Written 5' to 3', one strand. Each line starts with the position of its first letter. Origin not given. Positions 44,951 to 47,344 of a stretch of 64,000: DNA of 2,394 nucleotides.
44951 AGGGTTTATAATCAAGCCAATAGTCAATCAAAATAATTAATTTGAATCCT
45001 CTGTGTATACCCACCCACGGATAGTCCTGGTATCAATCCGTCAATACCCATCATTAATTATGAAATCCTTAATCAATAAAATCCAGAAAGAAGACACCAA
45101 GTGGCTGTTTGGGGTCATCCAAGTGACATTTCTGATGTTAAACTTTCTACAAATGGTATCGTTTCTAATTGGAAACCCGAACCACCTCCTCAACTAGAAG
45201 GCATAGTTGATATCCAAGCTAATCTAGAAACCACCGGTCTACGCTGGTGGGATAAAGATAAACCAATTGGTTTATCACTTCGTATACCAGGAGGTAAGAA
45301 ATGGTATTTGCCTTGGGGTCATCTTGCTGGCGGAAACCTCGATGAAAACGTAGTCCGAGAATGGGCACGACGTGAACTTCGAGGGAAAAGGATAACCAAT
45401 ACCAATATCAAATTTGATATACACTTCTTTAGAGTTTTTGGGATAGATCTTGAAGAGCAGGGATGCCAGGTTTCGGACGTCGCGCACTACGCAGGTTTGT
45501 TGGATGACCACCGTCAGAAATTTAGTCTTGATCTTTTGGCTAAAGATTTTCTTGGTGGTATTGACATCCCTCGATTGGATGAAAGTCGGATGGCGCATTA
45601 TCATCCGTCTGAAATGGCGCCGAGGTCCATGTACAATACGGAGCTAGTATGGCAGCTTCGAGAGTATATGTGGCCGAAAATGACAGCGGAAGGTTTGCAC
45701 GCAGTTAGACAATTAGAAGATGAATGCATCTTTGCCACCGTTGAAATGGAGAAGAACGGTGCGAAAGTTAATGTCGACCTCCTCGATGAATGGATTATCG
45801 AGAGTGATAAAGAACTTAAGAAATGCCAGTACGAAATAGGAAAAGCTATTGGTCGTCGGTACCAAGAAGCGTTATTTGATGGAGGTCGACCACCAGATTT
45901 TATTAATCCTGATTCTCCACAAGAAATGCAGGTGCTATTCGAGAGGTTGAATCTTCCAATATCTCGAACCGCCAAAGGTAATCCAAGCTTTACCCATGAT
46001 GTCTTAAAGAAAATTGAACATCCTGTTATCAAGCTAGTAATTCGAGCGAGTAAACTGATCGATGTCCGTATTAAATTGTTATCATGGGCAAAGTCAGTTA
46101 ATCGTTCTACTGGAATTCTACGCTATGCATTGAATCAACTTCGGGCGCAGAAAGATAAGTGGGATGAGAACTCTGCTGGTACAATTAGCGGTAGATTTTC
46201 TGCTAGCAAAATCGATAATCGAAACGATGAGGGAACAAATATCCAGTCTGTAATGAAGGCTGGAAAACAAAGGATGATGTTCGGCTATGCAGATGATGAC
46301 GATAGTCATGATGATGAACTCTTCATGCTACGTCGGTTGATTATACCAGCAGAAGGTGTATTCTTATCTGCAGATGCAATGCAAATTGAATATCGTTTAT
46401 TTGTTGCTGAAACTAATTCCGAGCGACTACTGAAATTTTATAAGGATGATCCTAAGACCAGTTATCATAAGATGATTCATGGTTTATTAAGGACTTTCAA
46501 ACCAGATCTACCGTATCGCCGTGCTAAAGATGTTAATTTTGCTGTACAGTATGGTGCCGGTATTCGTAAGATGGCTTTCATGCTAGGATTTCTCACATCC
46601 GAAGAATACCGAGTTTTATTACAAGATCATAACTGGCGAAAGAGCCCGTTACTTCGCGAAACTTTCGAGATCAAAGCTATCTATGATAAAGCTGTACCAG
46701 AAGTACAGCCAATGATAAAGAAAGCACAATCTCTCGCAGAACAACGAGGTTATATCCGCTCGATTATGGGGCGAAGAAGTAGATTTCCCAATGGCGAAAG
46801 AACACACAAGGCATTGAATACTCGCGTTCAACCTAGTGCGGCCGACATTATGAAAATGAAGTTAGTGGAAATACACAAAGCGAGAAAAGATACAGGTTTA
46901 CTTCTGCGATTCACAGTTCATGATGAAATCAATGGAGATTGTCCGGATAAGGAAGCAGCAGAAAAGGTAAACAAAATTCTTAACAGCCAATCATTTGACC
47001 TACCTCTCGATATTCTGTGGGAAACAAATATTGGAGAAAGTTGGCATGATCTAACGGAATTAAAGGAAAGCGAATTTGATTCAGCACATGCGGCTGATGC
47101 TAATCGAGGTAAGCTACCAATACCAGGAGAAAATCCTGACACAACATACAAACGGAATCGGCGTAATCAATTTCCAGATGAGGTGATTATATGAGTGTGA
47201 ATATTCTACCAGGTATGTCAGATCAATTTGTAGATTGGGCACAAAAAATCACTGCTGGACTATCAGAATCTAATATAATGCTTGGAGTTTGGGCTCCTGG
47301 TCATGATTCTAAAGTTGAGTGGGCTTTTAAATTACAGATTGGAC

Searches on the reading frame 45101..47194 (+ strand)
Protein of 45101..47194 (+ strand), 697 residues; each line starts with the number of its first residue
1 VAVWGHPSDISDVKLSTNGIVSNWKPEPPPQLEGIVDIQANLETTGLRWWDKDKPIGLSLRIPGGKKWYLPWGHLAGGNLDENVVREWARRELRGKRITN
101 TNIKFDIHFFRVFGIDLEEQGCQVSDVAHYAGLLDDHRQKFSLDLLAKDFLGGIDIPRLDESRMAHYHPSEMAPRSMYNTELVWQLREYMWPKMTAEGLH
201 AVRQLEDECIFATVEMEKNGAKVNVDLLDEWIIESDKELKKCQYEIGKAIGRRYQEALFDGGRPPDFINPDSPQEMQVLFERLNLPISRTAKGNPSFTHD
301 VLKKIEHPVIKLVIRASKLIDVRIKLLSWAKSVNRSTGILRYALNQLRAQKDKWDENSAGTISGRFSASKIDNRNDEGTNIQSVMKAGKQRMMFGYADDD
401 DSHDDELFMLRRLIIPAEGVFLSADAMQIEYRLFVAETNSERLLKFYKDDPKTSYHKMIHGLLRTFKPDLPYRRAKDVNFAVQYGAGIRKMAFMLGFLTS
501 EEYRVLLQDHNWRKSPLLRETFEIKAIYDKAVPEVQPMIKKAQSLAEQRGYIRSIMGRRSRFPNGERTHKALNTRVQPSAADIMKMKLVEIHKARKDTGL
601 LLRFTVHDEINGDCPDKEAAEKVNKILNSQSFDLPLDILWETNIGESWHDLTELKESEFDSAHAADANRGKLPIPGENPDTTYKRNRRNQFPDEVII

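Call 12: search_protein_families(library=phrogs, proteins=[window:45101-47194:+], max_evalue=0.00001)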
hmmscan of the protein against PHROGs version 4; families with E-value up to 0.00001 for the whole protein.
window:45101-47194:+ (697 aa): 5 families
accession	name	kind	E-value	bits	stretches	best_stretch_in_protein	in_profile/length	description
phrog_17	-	DNA, RNA and nucleotide metabolism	5e-75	254.4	1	42-661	677-1246/1445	DNA polymerase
phrog_15971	-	DNA, RNA and nucleotide metabolism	1.5e-12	48.4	1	269-648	49-372/376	DNA polymerase I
phrog_5995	-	DNA, RNA and nucleotide metabolism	6.1e-11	43.3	1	526-660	29-187/236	DNA polymerase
phrog_2573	-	DNA, RNA and nucleotide metabolism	2.7e-10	41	1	474-641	88-255/336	DNA polymerase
phrog_10285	-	DNA, RNA and nucleotide metabolism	3.1e-06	27.5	0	568-630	240-299/321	DNA polymerase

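Call 48: search_dna_similar(query=window:45101-47194:+, collection=phages, mode=protein, max_rows=12)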
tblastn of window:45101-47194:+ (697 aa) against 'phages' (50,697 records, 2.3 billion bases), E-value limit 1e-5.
Records with a match: 1346; places in all: 1349; records where one place covers at least 80% of the query: 273.
Best place of each record, by identity: <60% 1346.
By first word of the organism name: Mycobacterium 789; Pseudomonas 100; Gordonia 52; Salmonella 49; Vibrio 45; Rhodococcus 43; Enterococcus 38; Microbacterium 31; Arthrobacter 26; Bacteriophage 24; and 41 more.
By host as written in the record: Mycobacterium smegmatis mc2 155 560; Mycobacterium smegmatis mc#155 111; - 91; Mycobacterium smegmatis mc2155 43; Pseudomonas aeruginosa 39; Rhodococcus erythropolis RIA 643 37; Pseudomonas aeruginosa PAO1 26; Gordonia terrae 3612 20; and 168 more.
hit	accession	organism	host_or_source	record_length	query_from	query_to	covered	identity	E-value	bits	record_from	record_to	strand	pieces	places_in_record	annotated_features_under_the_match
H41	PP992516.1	Pseudomonas phage Baskent_P4_1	Pseudomonas aeruginosa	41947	22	656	91%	26.7%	3e-39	162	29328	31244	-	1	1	DNA polymerase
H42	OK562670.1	Stenotrophomonas phage vB_SM_ytsc_ply2008005c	Stenotrophomonas maltophilia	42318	22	656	91%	26.7%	4e-39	161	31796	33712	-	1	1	DNA polymerase A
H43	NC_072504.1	Stenotrophomonas phage vB_SM_ytsc_ply2008005c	Stenotrophomonas maltophilia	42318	22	656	91%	26.7%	4e-39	161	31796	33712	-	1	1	DNA polymerase A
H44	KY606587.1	Dinoroseobacter phage vB_DshS-R5C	Dinoroseobacter shibae DFL12T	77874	22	648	90%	26.9%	2e-40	166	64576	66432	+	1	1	putative DNA polymerase A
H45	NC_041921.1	Dinoroseobacter phage vB_DshS-R5C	Dinoroseobacter shibae DFL12T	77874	22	648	90%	26.9%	2e-40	166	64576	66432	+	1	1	DNA polymerase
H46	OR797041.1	Stenotrophomonas phage vB_SmaS_Bhz54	Stenotrophomonas maltophilia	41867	22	656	91%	26.5%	7e-39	161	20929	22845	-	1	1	putative DNA polymerase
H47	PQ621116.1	Pseudomonas phage PSASB_03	Pseudomonas aeruginosa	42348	41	656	88%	27.0%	5e-39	161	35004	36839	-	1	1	DNA polymerase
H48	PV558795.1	Variovorax phage VPv64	Variovorax paradoxus DSM 645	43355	56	656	86%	27.1%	6e-39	161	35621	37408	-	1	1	record has no annotation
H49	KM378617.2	Vibrio phage VpKK5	Vibrio parahaemolyticus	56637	64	697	91%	25.4%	8e-34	145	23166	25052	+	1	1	DNA polymerase A | hypothetical protein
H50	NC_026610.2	Vibrio phage VpKK5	Vibrio parahaemolyticus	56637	64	697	91%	25.4%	8e-34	145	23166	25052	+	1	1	DNA polymerase A | hypothetical protein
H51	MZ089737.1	Pseudomonas phage PSA28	wastewater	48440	30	654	90%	25.5%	2e-44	177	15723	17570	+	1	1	DNA polymerase I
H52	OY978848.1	Klebsiella phage vB_Kpn_K21lambda1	-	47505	30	654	90%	25.5%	3e-44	177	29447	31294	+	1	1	DNA polymerase I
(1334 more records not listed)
